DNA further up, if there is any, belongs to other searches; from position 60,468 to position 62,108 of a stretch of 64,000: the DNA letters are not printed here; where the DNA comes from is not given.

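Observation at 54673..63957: Six-gene, overlap-chained nuclease-helicase operon: candidate uncharacterised defence system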

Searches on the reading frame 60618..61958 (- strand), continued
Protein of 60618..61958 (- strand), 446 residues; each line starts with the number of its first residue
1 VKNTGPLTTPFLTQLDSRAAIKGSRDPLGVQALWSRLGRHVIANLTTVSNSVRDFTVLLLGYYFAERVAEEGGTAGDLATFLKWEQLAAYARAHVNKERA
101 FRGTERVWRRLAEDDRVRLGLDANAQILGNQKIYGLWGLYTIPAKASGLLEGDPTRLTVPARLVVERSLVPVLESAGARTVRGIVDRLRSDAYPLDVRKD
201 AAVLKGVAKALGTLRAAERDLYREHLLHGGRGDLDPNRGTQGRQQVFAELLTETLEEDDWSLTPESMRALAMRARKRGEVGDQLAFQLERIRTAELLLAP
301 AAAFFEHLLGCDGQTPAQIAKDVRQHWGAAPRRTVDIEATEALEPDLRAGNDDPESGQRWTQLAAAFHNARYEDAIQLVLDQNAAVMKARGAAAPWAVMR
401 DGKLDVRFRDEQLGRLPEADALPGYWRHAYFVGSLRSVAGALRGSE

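Call 59: search_protein_families(library=padloc, proteins=[L008:8481-9995:+, L009:4114-5859:+, L021:7802-9931:+, L029:8533-9957:+, L061:5326-7149:+, L005:8839-9921:+, L014:1593-2501:+, L044:5342-6055:+, L010:7367-9892:+, L042:7776-9809:+], max_evalue=0.00001)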
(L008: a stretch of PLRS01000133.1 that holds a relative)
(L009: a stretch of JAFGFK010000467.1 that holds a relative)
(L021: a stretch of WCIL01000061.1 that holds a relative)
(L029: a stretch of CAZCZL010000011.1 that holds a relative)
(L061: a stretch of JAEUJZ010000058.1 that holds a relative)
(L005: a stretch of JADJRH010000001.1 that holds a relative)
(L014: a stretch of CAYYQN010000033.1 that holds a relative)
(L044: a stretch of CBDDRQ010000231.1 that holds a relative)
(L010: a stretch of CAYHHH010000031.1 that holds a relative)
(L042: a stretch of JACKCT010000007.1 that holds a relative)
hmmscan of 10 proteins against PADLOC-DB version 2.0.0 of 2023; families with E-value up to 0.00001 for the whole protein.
L008:8481-9995:+ (504 aa): 0 families

L009:4114-5859:+ (581 aa): 0 families

L021:7802-9931:+ (709 aa): 5 families
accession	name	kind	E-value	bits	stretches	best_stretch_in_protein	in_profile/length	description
PDLC02508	BrxL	-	0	1103.1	1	33-709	1-695/698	BrxL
PDLC02506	BrxL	-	1.2e-183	610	1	32-514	4-488/680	BrxL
PDLC02509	BrxL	-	3.2e-114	380.5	2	183-494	198-513/535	BrxL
PDLC02505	BrxL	-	4.7e-78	261.2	1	33-493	1-470/482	BrxL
PDLC02507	BrxL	-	1.1e-48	164.3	1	35-492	13-468/482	BrxL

L029:8533-9957:+ (474 aa): 1 family
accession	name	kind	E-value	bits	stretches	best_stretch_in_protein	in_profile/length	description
PDLC03812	RTasRmuC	-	2.8e-58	195.6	1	158-445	128-420/439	DRT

L061:5326-7149:+ (607 aa): 109 families (the best 25 are shown)
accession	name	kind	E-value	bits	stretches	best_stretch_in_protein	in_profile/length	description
PDLC03179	Specificity_I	-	3.9e-84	281.6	1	97-600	37-584/589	Type I specificity subunit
PDLC03195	Specificity_I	-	4.9e-84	280.8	2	255-604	149-509/512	Type I specificity subunit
PDLC03096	Specificity_I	-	3.1e-67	225.7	2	78-352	1-283/658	Type I specificity subunit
PDLC03194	Specificity_I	-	1.1e-59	200.4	2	155-341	195-385/391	Type I specificity subunit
PDLC03196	Specificity_I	-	1.8e-57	193.1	2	87-399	9-353/792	Type I specificity subunit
PDLC03076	Specificity_I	-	8e-56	188.3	2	405-581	64-235/488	Type I specificity subunit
PDLC03169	Specificity_I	-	3.9e-53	179.4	2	366-588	194-399/461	Type I specificity subunit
PDLC03162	Specificity_I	-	1.6e-48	163.6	2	365-601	187-407/431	Type I specificity subunit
PDLC03127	Specificity_I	-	1.2e-44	151.1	2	155-321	7-183/571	Type I specificity subunit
PDLC04137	mad5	-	5.4e-44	149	1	210-596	55-390/392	mads_5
PDLC03090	Specificity_I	-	5.3e-43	145.9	2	401-581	226-404/434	Type I specificity subunit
PDLC03134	Specificity_I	-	1.9e-41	140.2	2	373-573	174-375/428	Type I specificity subunit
PDLC03079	Specificity_I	-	1.5e-40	137.8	2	403-598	21-207/470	Type I specificity subunit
PDLC03189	Specificity_I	-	1.5e-39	134.2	2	407-590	5-179/459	Type I specificity subunit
PDLC03187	Specificity_I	-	2.9e-39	133.3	1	418-577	192-346/374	Type I specificity subunit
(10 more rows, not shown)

L005:8839-9921:+ (360 aa): 0 families

L014:1593-2501:+ (302 aa): 0 families

L044:5342-6055:+ (237 aa): 0 families

L010:7367-9892:+ (841 aa): 3 families
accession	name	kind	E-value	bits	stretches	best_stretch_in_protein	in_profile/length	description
PDLC03015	TIR-NLR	-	5.5e-26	89.5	1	4-373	2-380/824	-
PDLC05062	PDC-S66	-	2.2e-07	28.6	1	7-76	152-224/282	-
PDLC00436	ThsB1|ThsB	-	1.1e-06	26.3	1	5-94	37-129/183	TIR-like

L042:7776-9809:+ (677 aa): 0 families

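Call 70: find_related_loci(query=A1, collection=viral_contigs, flank=10000)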
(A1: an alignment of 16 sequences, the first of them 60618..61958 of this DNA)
Query A1 (446 aa) in viral_contigs; peptide patterns used: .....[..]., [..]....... (x = any residue, [..] = any of these).
40 stretches matched a pattern; 2 encode a relative of the query (tblastn E <= 1e-3); 2 distinct loci.
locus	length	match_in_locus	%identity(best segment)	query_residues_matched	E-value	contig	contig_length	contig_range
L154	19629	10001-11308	52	7-446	3e-140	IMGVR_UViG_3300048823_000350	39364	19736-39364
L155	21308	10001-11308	52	7-446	3e-140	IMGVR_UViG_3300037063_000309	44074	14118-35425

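Call 77: search_solved_structures(query=A3, max_evalue=1)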
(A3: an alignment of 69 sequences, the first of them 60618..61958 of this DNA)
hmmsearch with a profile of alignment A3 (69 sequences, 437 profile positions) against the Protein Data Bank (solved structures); distinct sequences matched with E-value up to 1: 0.

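Call 79: find_encoding_contigs(protein=P0043, flank=10000, max_places=1)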
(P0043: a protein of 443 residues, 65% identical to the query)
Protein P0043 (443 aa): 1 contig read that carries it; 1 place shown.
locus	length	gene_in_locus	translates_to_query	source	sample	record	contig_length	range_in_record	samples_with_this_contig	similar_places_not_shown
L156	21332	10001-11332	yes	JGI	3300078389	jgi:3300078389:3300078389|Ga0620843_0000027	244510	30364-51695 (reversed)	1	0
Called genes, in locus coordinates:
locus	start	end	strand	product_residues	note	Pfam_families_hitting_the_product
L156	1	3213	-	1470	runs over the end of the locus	PF04310:MukB, PF16330:MukB_hinge, PF13558:SbcC_Walker_B (weak)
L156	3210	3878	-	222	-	PF04288:MukE, PF21980:MksE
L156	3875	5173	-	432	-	PF03882:WHD_KicB (weak), PF17192:MukF_M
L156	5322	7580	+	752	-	-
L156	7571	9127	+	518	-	PF04411:PDDEXK_7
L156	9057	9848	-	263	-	-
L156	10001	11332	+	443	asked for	-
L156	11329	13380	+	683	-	-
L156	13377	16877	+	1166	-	PF00176:SNF2-rel_dom (weak), PF00270:DEAD (faint), PF04851:ResIII, PF00271:Helicase_C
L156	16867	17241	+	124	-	-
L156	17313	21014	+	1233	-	PF00176:SNF2-rel_dom, PF00270:DEAD, PF04851:ResIII, PF00271:Helicase_C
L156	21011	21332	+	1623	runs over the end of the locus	PF20473:MmeI_Mtase (weak), PF07669:Eco57I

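Call 80: find_encoding_contigs(protein=P0058, flank=10000, max_places=1)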
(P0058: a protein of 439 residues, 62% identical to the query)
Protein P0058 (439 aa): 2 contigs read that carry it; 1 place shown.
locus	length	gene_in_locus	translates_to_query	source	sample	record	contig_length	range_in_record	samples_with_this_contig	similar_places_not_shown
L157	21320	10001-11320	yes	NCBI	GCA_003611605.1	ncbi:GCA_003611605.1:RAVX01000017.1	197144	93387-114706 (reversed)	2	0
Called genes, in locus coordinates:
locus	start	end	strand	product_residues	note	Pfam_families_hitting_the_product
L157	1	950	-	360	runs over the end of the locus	PF13646:HEAT_2 (faint), PF02985:HEAT (faint)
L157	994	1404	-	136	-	-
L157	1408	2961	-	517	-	-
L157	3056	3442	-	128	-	PF00903:Glyoxalase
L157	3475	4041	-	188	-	PF03352:Adenine_glyco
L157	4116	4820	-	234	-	PF13489:Methyltransf_23, PF08241:Methyltransf_11, PF08242:Methyltransf_12, PF13649:Methyltransf_25, PF13847:Methyltransf_31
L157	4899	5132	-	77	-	PF06348:DUF1059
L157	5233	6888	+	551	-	PF00890:FAD_binding_2, PF01266:DAO (weak), PF01494:FAD_binding_3 (weak), PF03486:HI0933_like (faint), PF07992:Pyr_redox_2 (weak), PF12831:FAD_oxidored (weak), PF13450:NAD_binding_8 (weak)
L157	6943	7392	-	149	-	PF04828:GFA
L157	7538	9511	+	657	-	PF26549:Tricorn_N, PF02897:Peptidase_S9_N (weak), PF26550:Tricorn_2nd (weak), PF05448:AXE1 (weak), PF01738:DLH, PF02129:Peptidase_S15 (weak), PF20434:BD-FAE, PF00326:Peptidase_S9, +5 more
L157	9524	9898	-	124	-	-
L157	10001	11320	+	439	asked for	-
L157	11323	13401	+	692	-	-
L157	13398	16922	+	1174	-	PF00176:SNF2-rel_dom (weak), PF00270:DEAD (faint), PF04851:ResIII, PF00271:Helicase_C (weak)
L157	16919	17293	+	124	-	-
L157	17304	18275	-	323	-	PF08240:ADH_N, PF00107:ADH_zinc_N, PF13602:ADH_zinc_N_2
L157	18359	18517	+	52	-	-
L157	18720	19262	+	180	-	PF01844:HNH, PF13395:HNH_4 (weak), PF14279:HNH_5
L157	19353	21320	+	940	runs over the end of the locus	PF00004:AAA (faint), PF05729:NACHT (faint), PF13191:AAA_16 (faint), PF00158:Sigma54_activat (weak), PF07724:AAA_2, PF07728:AAA_5 (weak), PF10431:ClpB_D2-small, PF03462:PCRF, +2 more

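Call 81: find_encoding_contigs(protein=P0095, flank=10000, max_places=1)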
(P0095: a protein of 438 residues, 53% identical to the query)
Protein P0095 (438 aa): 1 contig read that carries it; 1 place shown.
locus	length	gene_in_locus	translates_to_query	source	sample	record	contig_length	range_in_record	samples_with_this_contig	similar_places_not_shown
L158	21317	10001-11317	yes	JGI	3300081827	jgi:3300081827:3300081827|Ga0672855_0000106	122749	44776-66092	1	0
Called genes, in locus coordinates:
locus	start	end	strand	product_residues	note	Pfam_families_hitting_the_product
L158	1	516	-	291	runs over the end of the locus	PF18863:AbiJ_NTD4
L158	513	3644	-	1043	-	PF06634:DUF1156, PF01170:UPF0020 (faint)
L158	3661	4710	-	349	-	-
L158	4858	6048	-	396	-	PF04326:SLFN_AlbA_2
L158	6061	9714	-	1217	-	PF01381:HTH_3, PF13560:HTH_31, PF00176:SNF2-rel_dom (weak), PF00270:DEAD (weak), PF04851:ResIII, PF00271:Helicase_C, PF13020:NOV_C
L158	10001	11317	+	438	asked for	-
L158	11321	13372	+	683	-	-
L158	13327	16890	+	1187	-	PF04851:ResIII (weak), PF00176:SNF2-rel_dom (faint), PF00270:DEAD (faint), PF00271:Helicase_C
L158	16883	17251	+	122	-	-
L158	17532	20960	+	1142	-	PF13482:RNase_H_2, PF13086:AAA_11 (weak), PF13245:AAA_19 (weak), PF13604:AAA_30, PF01443:Viral_helicase1 (faint), PF09848:SLFN-g3_helicase (faint), PF13087:AAA_12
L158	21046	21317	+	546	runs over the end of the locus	PF08378:NERD, PF00580:UvrD-helicase (faint), PF13604:AAA_30, PF13245:AAA_19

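Call 82: find_encoding_contigs(protein=P0013, flank=10000, max_places=1)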
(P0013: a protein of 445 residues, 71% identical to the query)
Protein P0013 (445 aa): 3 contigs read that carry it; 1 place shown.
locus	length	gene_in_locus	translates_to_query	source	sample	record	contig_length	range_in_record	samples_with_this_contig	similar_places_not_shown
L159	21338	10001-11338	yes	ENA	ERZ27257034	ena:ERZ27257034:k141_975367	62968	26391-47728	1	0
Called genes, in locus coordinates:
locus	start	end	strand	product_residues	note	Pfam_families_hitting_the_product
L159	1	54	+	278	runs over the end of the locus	PF13091:PLDc_2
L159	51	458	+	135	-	-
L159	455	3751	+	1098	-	PF27201:YjiT_N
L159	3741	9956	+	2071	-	PF00270:DEAD, PF27116:YjiV_N, PF00271:Helicase_C, PF09369:MZB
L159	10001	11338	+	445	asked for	-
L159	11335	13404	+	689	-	-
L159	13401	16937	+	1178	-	PF00176:SNF2-rel_dom (faint), PF00270:DEAD (faint), PF04851:ResIII, PF00271:Helicase_C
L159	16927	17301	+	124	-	-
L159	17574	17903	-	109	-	-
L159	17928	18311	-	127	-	PF05635:23S_rRNA_IVP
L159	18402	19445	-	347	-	PF02547:Queuosine_synth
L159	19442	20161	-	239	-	PF00106:adh_short, PF08659:KR, PF01370:Epimerase (weak), PF13561:adh_short_C2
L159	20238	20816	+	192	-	PF12844:HTH_19, PF13560:HTH_31, PF01381:HTH_3, PF13443:HTH_26 (weak)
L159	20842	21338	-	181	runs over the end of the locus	-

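Call 84: find_homologous_proteins(query=L075:13254-17051:+, max_evalue=1e-20)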
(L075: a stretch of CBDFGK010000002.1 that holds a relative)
Query L075:13254-17051:+ (1265 aa): 1611 proteins with E <= 1e-20 among 8000 candidates; the best 120 are listed.
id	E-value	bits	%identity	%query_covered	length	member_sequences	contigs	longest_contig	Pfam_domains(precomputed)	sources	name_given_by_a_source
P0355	0.0e+0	2875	100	100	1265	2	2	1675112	PF00176.30,PF00271.38,PF04851.22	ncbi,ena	-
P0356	0.0e+0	2223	77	100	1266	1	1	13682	PF00270.36,PF00176.30,PF00271.38,PF04851.22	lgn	-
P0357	0.0e+0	2219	77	100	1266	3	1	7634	PF00176.30,PF00271.38,PF04851.22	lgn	-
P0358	0.0e+0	2214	77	100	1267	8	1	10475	PF00271.38,PF04851.22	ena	-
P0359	0.0e+0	2163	74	100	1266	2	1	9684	PF00270.36,PF00176.30,PF00271.38,PF04851.22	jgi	jgi:hypothetical protein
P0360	0.0e+0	2143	74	100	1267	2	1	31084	PF00271.38,PF04851.22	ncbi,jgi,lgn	ncbi:MAG: hypothetical protein ACJAR0_003702 [Candidatus Azotimanducaceae bacterium]|jgi:hypothetica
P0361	0.0e+0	2123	73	100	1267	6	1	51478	PF00270.36,PF00271.38,PF04851.22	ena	-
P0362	0.0e+0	1758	62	100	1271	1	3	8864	PF00176.30,PF04851.22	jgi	-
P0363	0.0e+0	1690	60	100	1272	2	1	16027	PF04851.22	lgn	-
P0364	0.0e+0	1678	59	100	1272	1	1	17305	PF04851.22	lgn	-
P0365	0.0e+0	1675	60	100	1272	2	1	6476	PF00271.38,PF04851.22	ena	-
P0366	0.0e+0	1663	60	100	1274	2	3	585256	PF00176.30,PF00271.38,PF04851.22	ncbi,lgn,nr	ncbi:putative helicase [gamma proteobacterium NOR5-3]|nr:putative helicase [gamma proteobacterium NO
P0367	0.0e+0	1661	60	100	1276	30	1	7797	PF00271.38,PF04851.22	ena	-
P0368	0.0e+0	1644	59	100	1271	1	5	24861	PF00270.36,PF00176.30,PF04851.22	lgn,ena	-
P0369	0.0e+0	1644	58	100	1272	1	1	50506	PF04851.22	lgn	-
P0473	0.0e+0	1233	48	100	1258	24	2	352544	PF00270.36,PF00176.30,PF00271.38,PF04851.22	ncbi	ncbi:DEAD/DEAH box helicase family protein [Vibrio splendidus]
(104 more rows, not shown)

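Call 86: find_encoding_contigs(protein=P0473, flank=9000, max_places=2)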
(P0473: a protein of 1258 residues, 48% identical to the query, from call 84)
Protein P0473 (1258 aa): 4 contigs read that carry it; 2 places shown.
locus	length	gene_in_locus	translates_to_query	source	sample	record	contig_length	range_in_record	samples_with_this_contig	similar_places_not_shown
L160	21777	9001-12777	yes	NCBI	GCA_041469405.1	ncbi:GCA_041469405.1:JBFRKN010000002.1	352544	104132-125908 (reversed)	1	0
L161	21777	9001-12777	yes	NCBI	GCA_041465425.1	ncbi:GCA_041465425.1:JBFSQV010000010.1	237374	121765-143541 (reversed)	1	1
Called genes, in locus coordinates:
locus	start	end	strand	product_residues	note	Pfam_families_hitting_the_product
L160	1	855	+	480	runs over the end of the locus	PF13175:AAA_15, PF13304:AAA_21 (faint), PF13175:AAA_15 (weak)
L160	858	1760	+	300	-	-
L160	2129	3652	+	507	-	PF20030:bpMoxR, PF01078:Mg_chelatase (faint), PF07728:AAA_5, PF17868:AAA_lid_8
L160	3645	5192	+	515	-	PF00092:VWA (faint), PF13519:VWA_2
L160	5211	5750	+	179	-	PF18735:HEPN_RiboL-PSP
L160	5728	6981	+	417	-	-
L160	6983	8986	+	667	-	PF13091:PLDc_2 (faint)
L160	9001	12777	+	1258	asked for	PF00176:SNF2-rel_dom, PF00270:DEAD (faint), PF04851:ResIII, PF00271:Helicase_C (faint)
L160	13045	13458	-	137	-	PF13577:SnoaL_4 (weak), PF14534:DUF4440, PF12680:SnoaL_2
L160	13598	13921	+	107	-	PF01638:HxlR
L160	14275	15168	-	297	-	PF00126:HTH_1, PF03466:LysR_substrate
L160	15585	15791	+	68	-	PF04964:Flp_Fap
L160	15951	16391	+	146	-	PF01478:Peptidase_A24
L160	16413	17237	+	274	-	PF16976:RcpC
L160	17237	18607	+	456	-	PF13629:T2SS-T3SS_pil_N, PF04972:BON (faint), PF00263:Secretin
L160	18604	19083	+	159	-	-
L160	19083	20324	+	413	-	PF10609:ParA (weak), PF01656:CbiA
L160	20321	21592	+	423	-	PF00437:T2SSE, PF27713:UCP018868 (weak)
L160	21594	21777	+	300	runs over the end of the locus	PF00482:T2SSF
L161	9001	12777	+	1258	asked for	PF00176:SNF2-rel_dom, PF00270:DEAD (faint), PF04851:ResIII, PF00271:Helicase_C (faint)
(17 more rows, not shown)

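Call 87: search_protein_families(library=padloc, proteins=[L160:5728-6981:+, L160:6983-8986:+, L160:9001-12777:+], max_evalue=0.00001)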
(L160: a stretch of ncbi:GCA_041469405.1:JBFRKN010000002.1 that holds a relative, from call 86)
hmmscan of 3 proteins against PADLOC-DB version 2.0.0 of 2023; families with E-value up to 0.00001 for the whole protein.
L160:5728-6981:+ (417 aa): 1 family
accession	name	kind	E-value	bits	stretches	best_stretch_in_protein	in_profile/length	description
PDLC04552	PDC-M27A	-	1.1e-14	52.1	1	244-404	282-451/460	-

L160:6983-8986:+ (667 aa): 2 families
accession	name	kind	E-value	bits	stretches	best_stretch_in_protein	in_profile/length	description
PDLC03829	ZacB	-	9.1e-17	59.1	1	21-435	24-436/586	-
PDLC04553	PDC-M27B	-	1.9e-16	57.9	1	18-477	16-463/635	-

L160:9001-12777:+ (1258 aa): 16 families
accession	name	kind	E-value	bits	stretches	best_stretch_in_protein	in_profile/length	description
PDLC04556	PDC-M27C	-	1.9e-75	252.8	2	27-469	38-459/892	-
PDLC04554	PDC-M27C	-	2.6e-68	229.3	2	27-466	38-462/1217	-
PDLC03830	ZacC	-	9.1e-33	111.9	2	559-885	692-910/1019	-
PDLC04555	PDC-M27C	-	1.2e-21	75.1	2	803-911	480-578/656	-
PDLC02621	DrmD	-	3e-17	60.1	2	174-493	227-542/1040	DrmD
PDLC02632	DrmD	-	8.2e-16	55.6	1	169-312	224-358/662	DrmD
PDLC02572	DrmA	-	9.7e-15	51.6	0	173-330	223-373/1043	DrmA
PDLC02843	DpdE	-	1.7e-14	50.7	0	840-877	630-666/1091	DpdE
PDLC02623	DrmD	-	3.4e-14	49.6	1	832-884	582-633/1040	DrmD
PDLC02500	BrxHI|BrxHII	-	2e-13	47.8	1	34-355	97-370/933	BrxHI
PDLC02622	DrmD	-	3.4e-10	37.4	0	170-330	224-375/422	DrmD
PDLC02624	DrmD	-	6.3e-09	32.9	0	171-301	67-188/652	DrmD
PDLC02840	DpdE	-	2e-08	31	0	833-885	613-668/1091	DpdE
PDLC02504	BrxHI|BrxHII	-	2.4e-07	27.1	0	48-102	129-182/971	BrxHII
PDLC02619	DrmD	-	1.1e-06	25.1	0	833-873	493-532/872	DrmD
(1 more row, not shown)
